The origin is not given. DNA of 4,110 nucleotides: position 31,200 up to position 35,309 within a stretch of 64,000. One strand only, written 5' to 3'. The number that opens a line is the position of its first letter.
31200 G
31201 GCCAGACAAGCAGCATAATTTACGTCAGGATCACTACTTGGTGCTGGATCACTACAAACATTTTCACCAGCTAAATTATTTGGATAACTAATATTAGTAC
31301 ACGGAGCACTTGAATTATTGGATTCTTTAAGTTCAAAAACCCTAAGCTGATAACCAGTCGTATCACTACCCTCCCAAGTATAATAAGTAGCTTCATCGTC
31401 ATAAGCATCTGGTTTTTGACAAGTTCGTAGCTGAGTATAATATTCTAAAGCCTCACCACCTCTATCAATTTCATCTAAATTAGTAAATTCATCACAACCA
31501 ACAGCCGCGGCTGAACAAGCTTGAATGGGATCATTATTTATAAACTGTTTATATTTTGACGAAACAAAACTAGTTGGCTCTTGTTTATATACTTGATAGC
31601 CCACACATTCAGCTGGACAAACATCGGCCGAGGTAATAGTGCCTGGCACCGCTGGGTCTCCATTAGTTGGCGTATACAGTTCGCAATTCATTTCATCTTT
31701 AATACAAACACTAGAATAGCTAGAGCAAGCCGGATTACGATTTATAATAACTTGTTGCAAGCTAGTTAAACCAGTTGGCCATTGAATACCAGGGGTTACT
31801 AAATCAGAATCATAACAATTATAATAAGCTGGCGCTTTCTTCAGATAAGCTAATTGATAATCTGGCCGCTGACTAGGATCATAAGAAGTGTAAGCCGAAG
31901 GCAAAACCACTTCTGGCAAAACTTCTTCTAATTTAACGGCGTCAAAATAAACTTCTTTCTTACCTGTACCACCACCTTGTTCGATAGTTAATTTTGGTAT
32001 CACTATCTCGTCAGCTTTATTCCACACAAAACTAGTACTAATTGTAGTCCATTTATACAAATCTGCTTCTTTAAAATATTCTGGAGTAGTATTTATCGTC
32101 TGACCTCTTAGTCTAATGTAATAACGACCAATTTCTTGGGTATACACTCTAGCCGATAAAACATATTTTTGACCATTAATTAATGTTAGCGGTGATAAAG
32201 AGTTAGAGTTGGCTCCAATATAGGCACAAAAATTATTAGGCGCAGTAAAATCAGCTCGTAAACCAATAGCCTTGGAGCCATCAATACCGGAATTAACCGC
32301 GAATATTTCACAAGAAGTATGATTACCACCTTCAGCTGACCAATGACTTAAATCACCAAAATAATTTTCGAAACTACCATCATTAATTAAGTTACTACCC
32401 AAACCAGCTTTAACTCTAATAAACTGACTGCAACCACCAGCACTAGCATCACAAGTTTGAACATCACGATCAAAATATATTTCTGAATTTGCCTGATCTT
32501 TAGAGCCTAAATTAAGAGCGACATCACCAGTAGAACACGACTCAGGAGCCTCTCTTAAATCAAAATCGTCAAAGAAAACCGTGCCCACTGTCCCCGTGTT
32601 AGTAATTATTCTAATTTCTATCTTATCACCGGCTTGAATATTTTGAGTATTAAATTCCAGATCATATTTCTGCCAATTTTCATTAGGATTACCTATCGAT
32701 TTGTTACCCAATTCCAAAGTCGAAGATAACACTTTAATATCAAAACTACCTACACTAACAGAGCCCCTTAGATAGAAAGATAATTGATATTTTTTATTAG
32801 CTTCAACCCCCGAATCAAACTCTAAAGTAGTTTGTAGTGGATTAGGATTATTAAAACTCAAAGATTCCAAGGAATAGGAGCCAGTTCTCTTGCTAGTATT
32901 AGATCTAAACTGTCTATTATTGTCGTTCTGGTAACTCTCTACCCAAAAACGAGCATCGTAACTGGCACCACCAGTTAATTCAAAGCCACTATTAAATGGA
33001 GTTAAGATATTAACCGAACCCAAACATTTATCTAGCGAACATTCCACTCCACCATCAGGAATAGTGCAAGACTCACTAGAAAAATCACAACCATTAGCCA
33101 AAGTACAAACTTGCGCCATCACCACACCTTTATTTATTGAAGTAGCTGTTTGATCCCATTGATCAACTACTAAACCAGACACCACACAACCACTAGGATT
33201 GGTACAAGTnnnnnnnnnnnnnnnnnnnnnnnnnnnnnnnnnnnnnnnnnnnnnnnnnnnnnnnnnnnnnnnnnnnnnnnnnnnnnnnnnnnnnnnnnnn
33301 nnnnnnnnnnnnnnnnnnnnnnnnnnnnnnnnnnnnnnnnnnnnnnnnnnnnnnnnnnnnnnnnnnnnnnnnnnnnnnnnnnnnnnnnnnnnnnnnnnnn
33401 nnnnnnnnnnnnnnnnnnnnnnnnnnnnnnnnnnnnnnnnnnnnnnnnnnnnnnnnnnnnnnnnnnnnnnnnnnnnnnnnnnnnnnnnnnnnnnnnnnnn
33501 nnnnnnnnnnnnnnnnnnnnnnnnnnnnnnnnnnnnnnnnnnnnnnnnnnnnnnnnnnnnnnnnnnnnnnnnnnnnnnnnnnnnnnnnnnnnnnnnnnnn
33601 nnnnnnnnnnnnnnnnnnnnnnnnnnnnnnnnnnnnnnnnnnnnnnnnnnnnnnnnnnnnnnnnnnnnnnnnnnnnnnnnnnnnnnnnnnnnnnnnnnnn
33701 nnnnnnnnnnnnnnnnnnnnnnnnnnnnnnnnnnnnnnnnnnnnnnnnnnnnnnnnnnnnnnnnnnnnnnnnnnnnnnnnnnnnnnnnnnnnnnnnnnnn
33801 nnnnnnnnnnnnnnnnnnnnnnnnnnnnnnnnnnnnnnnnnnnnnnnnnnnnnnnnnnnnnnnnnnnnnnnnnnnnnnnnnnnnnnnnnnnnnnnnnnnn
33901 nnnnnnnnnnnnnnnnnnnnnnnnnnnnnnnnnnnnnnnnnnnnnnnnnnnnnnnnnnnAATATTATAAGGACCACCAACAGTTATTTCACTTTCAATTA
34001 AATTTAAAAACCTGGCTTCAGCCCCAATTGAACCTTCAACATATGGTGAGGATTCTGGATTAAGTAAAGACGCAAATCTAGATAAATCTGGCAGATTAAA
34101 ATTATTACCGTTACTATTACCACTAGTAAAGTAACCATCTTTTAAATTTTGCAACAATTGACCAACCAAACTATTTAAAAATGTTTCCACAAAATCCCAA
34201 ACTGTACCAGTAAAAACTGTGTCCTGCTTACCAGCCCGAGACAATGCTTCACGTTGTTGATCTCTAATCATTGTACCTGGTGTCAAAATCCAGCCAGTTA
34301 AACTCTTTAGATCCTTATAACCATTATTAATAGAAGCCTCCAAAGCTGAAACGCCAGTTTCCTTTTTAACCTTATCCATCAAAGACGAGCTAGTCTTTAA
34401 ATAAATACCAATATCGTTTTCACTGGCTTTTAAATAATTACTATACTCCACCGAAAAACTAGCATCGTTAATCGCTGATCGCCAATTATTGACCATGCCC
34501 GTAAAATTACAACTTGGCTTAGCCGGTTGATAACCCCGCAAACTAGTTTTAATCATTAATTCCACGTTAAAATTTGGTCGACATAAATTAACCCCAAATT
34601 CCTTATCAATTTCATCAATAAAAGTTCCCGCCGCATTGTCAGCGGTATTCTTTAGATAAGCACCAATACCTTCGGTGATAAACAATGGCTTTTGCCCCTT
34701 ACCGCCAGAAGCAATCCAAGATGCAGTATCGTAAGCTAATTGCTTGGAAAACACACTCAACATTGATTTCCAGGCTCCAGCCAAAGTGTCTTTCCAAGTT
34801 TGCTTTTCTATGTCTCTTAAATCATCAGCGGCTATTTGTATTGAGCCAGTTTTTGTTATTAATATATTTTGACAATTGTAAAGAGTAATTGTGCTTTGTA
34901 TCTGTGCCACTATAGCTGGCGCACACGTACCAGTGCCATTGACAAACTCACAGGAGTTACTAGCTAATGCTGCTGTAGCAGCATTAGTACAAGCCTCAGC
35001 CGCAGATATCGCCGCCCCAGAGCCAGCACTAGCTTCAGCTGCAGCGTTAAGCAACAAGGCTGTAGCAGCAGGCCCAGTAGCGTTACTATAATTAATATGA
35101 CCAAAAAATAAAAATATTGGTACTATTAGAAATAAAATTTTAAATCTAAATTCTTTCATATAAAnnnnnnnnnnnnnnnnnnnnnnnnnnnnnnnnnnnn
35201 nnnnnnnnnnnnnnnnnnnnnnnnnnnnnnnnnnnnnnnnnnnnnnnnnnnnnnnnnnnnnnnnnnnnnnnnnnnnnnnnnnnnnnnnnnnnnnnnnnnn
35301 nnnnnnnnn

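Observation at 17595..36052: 18.5-kb co-directional operon: TSP3-repeat protein, 3003-aa CBM-repeat giant protein, VirB6-like, VirB4 ATPase, small membrane proteins and ComF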

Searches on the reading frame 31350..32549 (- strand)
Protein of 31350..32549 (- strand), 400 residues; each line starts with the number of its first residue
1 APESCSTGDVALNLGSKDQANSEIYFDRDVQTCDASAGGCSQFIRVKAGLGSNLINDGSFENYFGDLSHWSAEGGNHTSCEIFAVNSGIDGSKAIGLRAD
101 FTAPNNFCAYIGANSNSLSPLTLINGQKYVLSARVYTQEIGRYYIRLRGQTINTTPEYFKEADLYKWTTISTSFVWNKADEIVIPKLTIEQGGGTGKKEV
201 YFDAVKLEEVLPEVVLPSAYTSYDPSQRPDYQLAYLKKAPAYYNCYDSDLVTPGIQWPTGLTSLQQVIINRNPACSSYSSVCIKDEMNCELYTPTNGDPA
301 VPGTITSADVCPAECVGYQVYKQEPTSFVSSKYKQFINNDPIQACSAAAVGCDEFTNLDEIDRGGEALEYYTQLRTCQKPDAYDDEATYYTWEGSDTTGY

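Call 31: search_protein_families(library=pfam, proteins=[window:31350-32549:-], max_evalue=0.1)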
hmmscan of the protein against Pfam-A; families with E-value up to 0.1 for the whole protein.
window:31350-32549:- (400 aa): 1 family
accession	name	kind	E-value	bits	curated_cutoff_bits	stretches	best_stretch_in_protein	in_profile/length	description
PF02018.23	CBM_4_9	-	0.0046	17.8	25.9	1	52-183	1-125/136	Carbohydrate binding domain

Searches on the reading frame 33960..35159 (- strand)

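Call 31: search_protein_families(library=pfam, proteins=[window:33960-35159:-], max_evalue=0.1)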
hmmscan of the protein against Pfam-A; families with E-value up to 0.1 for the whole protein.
window:33960-35159:- (400 aa): 1 family
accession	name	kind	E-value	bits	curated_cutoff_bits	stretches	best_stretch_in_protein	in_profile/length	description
PF05418.16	Apo-VLDL-II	-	0.067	14.1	23.4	0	65-124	19-78/80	Apovitellenin I (Apo-VLDL-II)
